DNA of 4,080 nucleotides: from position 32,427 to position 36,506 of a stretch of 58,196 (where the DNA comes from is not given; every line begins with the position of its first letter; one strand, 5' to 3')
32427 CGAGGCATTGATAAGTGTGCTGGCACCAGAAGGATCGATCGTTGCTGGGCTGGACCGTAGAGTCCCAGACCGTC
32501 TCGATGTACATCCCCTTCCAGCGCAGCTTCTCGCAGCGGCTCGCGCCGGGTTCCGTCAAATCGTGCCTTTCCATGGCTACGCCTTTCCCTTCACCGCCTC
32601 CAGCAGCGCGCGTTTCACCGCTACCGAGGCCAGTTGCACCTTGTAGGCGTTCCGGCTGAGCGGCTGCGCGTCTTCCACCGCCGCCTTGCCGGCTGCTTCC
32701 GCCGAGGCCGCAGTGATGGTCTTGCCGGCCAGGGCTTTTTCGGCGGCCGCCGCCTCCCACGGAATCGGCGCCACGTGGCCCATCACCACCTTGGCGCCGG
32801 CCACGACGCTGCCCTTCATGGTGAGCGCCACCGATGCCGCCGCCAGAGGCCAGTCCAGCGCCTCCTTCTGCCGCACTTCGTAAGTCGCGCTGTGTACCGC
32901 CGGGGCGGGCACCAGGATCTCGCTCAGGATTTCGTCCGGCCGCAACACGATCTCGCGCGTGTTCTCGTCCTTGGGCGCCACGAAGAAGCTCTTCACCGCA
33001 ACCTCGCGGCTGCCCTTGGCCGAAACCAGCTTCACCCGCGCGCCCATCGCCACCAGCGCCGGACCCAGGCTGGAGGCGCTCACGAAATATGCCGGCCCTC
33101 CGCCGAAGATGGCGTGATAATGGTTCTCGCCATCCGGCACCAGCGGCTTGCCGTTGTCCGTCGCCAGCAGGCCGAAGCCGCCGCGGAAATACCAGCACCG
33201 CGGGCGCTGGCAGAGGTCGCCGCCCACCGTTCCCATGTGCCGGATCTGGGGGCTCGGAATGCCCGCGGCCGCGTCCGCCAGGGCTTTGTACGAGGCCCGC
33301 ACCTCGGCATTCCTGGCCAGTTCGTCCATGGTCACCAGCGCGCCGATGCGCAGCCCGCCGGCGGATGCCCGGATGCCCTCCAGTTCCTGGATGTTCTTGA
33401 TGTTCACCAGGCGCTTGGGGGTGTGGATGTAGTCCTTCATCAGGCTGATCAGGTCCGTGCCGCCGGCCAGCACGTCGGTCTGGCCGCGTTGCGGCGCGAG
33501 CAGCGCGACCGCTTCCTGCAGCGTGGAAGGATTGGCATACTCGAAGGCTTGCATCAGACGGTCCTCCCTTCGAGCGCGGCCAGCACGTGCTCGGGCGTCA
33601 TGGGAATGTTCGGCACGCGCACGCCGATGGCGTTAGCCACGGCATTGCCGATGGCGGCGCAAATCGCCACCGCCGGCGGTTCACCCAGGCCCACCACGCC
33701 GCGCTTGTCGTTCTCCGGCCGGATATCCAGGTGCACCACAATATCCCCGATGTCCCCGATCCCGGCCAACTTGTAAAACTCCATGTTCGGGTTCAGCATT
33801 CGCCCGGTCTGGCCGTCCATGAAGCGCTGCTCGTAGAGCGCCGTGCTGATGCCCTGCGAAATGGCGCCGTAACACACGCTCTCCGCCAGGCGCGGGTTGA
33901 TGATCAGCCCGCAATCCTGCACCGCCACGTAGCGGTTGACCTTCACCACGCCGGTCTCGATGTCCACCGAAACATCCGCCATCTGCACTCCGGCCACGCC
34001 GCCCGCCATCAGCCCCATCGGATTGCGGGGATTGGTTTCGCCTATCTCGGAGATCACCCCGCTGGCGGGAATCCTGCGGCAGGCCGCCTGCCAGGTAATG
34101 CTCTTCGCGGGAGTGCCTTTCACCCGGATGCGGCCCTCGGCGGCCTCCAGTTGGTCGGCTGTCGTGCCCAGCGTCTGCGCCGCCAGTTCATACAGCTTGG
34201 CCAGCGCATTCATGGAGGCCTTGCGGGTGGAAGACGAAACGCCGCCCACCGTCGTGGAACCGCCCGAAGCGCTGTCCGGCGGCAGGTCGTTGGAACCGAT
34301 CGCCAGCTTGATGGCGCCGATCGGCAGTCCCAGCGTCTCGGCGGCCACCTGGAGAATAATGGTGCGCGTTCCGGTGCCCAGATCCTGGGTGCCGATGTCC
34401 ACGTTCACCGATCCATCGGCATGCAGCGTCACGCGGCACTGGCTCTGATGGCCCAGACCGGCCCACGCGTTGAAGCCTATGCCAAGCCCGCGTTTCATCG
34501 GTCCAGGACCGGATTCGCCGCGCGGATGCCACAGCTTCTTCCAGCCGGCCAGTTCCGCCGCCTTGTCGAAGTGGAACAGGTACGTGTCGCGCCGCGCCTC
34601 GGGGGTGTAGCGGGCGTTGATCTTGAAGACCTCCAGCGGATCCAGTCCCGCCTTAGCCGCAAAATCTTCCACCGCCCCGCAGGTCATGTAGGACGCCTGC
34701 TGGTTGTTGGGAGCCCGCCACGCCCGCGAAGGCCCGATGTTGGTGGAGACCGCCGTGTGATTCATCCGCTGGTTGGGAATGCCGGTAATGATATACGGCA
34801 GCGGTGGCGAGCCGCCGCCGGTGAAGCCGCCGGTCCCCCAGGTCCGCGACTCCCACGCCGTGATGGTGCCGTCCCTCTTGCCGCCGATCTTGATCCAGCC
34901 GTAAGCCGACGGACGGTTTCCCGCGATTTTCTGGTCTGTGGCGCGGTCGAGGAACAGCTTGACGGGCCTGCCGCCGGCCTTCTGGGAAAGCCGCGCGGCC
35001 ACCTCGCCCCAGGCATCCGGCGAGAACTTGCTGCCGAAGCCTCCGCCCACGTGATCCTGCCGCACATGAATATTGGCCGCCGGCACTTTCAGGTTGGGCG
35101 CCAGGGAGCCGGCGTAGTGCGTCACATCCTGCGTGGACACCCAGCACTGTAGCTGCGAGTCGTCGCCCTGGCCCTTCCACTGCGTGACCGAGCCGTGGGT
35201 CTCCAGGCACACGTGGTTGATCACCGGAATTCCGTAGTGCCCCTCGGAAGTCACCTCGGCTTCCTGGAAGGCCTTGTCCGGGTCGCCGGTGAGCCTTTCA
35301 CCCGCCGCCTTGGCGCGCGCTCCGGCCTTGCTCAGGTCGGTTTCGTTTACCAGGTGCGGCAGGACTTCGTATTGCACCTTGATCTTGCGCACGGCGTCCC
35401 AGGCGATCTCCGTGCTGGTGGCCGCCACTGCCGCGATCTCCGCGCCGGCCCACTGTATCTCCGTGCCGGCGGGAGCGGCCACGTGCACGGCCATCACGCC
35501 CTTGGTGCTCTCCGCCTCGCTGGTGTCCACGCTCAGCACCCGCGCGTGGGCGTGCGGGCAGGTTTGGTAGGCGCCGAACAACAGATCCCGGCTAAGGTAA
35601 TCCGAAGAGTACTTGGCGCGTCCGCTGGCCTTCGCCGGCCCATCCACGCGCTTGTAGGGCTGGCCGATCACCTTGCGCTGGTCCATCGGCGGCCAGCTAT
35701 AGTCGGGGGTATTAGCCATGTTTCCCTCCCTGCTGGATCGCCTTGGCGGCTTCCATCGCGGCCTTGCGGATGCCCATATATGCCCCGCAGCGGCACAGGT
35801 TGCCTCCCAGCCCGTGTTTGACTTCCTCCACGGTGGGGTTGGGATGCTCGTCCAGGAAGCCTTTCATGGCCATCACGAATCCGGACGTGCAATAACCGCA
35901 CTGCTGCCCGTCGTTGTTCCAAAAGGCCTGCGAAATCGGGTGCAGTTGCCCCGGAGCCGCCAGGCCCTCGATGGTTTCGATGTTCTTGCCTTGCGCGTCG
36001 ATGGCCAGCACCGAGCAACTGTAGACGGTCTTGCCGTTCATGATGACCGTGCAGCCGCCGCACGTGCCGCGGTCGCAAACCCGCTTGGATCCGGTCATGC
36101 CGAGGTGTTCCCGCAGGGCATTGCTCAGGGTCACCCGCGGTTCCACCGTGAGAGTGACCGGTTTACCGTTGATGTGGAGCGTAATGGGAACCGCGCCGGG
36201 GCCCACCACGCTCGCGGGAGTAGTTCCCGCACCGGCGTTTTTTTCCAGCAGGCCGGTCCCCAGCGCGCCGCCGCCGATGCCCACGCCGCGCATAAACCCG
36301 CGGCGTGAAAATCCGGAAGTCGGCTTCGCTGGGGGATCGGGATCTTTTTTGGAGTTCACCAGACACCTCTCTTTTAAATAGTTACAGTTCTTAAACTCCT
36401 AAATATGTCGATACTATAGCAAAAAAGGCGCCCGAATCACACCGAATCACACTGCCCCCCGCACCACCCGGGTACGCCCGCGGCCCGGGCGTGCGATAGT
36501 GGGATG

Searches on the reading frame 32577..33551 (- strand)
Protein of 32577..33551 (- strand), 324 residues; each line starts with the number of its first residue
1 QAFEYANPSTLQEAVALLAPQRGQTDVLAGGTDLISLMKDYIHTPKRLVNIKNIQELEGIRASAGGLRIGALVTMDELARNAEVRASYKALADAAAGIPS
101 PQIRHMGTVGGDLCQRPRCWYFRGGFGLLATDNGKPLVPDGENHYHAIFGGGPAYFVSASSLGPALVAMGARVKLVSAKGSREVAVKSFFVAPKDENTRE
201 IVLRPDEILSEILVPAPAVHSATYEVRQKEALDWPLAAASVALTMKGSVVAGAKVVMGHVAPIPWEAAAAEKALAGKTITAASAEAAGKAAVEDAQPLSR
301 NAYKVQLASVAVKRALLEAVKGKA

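Call 61: search_protein_families(library=pfam, proteins=[window:32577-33551:-], max_evalue=0.00001)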
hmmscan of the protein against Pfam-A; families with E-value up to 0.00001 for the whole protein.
window:32577-33551:- (324 aa): 2 families
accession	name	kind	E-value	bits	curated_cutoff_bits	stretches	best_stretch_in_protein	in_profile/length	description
PF00941.27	FAD_binding_5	-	5e-40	137.5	27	1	2-216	2-169/170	FAD binding domain in molybdopterin dehydrogenase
PF03450.22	CO_deh_flav_C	-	4.3e-14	52.9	25.5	1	223-319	2-102/102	CO dehydrogenase flavoprotein C-terminal domain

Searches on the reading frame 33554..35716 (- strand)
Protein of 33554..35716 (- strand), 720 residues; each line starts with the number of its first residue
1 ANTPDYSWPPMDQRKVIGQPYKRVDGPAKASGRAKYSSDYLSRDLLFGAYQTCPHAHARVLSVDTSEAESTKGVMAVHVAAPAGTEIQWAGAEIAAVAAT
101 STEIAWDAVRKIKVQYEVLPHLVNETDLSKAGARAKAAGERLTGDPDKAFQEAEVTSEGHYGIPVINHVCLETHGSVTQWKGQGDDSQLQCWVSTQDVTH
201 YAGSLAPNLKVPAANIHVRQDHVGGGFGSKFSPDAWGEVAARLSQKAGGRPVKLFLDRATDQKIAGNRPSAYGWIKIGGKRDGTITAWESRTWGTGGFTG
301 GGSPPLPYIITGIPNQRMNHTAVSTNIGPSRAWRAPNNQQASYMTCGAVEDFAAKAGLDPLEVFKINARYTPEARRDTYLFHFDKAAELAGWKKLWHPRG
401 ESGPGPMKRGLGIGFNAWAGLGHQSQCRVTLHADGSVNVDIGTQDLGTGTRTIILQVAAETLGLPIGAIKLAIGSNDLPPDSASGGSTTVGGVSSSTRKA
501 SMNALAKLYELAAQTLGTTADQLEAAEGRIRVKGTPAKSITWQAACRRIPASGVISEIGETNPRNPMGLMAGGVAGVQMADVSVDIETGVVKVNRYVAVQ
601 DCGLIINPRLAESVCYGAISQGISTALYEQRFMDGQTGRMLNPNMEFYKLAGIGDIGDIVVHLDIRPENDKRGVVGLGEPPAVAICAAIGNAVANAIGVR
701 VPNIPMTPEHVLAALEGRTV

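Call 60: search_protein_families(library=pfam, proteins=[window:33554-35716:-], max_evalue=0.00001)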
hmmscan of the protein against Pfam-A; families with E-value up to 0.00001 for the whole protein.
window:33554-35716:- (720 aa): 3 families
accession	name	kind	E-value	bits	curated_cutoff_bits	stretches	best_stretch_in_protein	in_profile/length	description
PF20256.3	MoCoBD_2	-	2e-53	182.2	27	1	386-656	2-282/283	Molybdopterin cofactor-binding domain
PF02738.23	MoCoBD_1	-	9.5e-45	153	27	1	143-367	15-243/244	Molybdopterin cofactor-binding domain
PF01315.27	Ald_Xan_dh_C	-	1.4e-14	54.8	31.3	1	31-79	1-49/110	Aldehyde oxidase and xanthine dehydrogenase, a/b hammerhead domain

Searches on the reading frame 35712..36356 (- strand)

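Call 60: search_protein_families(library=pfam, proteins=[window:35712-36356:-], max_evalue=0.00001)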
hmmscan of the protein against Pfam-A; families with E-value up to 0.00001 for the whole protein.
window:35712-36356:- (214 aa): 2 families
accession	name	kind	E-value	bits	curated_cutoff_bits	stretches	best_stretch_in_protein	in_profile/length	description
PF01799.25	Fer2_2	-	3.7e-28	97.9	30.3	1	128-200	1-74/75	[2Fe-2S] binding domain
PF00111.32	Fer2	-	2.9e-06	27.6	21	1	61-114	2-55/77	2Fe-2S iron-sulfur cluster binding domain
